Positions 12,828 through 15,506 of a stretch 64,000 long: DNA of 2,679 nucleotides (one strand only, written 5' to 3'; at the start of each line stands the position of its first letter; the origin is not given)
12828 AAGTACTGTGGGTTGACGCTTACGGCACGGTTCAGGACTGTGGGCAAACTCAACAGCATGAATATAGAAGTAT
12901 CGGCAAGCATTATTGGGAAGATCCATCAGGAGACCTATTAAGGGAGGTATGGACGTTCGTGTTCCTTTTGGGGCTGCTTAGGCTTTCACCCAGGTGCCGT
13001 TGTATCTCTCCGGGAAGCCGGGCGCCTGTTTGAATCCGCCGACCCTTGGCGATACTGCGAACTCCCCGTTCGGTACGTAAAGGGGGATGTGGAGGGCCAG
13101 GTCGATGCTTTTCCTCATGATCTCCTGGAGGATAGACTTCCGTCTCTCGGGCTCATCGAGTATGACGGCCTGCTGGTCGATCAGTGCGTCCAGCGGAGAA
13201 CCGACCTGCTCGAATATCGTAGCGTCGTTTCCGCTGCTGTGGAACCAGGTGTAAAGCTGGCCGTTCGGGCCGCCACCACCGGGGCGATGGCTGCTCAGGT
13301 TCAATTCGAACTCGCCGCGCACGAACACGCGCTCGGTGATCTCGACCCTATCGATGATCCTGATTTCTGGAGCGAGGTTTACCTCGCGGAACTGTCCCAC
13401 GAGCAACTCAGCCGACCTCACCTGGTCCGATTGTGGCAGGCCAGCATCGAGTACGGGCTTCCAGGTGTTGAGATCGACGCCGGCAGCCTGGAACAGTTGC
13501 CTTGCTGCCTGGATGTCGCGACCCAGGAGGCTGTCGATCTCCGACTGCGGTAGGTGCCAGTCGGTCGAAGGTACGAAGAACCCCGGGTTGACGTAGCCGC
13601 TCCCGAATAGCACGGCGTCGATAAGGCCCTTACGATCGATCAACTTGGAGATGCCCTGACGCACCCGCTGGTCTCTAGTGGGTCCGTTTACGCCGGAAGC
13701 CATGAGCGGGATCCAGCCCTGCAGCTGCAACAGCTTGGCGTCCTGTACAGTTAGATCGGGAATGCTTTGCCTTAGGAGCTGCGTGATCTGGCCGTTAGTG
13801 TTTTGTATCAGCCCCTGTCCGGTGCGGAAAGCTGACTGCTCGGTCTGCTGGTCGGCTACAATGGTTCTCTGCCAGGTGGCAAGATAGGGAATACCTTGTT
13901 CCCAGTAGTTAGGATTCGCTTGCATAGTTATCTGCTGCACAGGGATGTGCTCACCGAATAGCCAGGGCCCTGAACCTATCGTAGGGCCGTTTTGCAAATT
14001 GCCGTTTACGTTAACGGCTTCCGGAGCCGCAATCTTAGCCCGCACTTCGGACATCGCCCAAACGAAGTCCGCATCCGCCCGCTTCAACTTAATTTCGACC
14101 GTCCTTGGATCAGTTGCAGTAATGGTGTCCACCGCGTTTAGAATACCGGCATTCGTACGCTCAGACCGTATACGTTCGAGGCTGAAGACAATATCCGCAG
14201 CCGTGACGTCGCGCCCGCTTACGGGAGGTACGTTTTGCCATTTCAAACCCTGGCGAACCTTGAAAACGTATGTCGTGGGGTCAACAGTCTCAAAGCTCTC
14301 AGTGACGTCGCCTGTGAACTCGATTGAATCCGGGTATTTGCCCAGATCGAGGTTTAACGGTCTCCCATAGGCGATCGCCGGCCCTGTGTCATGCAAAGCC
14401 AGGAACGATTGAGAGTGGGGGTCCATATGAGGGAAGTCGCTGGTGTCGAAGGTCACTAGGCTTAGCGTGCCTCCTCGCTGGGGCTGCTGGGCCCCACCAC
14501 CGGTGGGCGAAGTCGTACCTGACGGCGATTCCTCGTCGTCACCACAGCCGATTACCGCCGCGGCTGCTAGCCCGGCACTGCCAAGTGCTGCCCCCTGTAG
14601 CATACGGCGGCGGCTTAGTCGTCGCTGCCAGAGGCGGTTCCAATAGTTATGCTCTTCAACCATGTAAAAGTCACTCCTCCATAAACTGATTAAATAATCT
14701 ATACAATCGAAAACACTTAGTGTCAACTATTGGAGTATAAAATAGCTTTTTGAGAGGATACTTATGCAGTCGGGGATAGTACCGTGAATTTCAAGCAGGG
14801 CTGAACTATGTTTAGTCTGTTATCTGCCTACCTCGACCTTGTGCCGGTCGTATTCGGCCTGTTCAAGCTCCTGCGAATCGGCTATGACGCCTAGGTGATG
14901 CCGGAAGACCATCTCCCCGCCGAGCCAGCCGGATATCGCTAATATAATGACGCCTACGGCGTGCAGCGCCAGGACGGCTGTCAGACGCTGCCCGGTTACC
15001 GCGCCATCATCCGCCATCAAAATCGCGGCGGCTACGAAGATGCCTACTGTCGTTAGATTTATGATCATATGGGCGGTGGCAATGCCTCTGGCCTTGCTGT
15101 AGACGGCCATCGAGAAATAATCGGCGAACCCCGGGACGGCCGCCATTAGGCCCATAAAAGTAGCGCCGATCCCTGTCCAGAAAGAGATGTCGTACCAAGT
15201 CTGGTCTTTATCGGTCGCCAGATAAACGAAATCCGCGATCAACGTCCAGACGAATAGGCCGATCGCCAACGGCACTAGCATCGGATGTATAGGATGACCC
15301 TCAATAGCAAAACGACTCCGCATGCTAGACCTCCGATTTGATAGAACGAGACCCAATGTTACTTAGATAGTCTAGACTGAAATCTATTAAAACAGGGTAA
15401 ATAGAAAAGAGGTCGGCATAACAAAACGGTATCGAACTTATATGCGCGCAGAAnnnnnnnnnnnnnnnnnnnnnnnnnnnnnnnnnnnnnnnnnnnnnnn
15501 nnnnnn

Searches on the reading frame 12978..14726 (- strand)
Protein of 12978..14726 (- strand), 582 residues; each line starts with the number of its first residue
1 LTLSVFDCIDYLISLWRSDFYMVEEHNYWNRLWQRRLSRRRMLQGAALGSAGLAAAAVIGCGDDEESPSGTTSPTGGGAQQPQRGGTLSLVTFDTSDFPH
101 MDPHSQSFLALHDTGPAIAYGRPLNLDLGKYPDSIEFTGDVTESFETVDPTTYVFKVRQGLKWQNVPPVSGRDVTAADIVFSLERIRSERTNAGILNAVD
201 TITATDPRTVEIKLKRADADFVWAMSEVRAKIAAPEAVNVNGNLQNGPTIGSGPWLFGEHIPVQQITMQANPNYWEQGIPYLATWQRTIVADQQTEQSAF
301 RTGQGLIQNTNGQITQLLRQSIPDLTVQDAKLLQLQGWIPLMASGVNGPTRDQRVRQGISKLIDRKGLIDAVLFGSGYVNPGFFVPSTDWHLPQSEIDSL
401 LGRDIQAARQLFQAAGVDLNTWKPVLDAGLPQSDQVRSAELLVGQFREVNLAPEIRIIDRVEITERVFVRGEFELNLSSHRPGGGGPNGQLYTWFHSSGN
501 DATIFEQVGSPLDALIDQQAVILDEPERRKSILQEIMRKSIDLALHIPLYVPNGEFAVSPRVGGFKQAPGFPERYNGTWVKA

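Call 3: search_protein_families(library=pfam, proteins=[window:12978-14726:-], max_evalue=0.01)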
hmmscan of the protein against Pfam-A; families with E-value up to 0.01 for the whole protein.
window:12978-14726:- (582 aa): 1 family
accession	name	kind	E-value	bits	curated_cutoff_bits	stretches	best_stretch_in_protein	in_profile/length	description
PF00496.27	SBP_bac_5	-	2.7e-51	175.2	32.4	1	137-500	2-366/368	Bacterial extracellular solute-binding proteins, family 5 Middle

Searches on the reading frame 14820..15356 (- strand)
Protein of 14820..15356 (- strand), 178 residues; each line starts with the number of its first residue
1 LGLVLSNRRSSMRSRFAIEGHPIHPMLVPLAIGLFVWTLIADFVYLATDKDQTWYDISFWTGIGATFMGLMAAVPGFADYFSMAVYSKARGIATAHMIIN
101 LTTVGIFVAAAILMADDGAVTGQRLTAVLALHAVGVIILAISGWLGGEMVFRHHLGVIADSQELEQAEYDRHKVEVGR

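Call 3: search_protein_families(library=pfam, proteins=[window:14820-15356:-], max_evalue=0.01)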
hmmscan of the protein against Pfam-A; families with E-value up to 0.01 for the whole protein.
window:14820-15356:- (178 aa): 2 families
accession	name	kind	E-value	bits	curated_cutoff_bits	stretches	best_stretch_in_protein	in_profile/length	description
PF09990.14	DUF2231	-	4.5e-30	105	26.4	1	20-157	1-137/139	Predicted membrane protein (DUF2231)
PF13301.11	DUF4079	-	0.00088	20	31.4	1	21-112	47-132/141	Protein of unknown function (DUF4079)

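Call 4: search_protein_families(library=ncbifam, proteins=[window:14820-15356:-], max_evalue=0.01)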
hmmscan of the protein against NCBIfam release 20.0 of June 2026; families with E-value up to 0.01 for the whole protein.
window:14820-15356:- (178 aa): 0 families
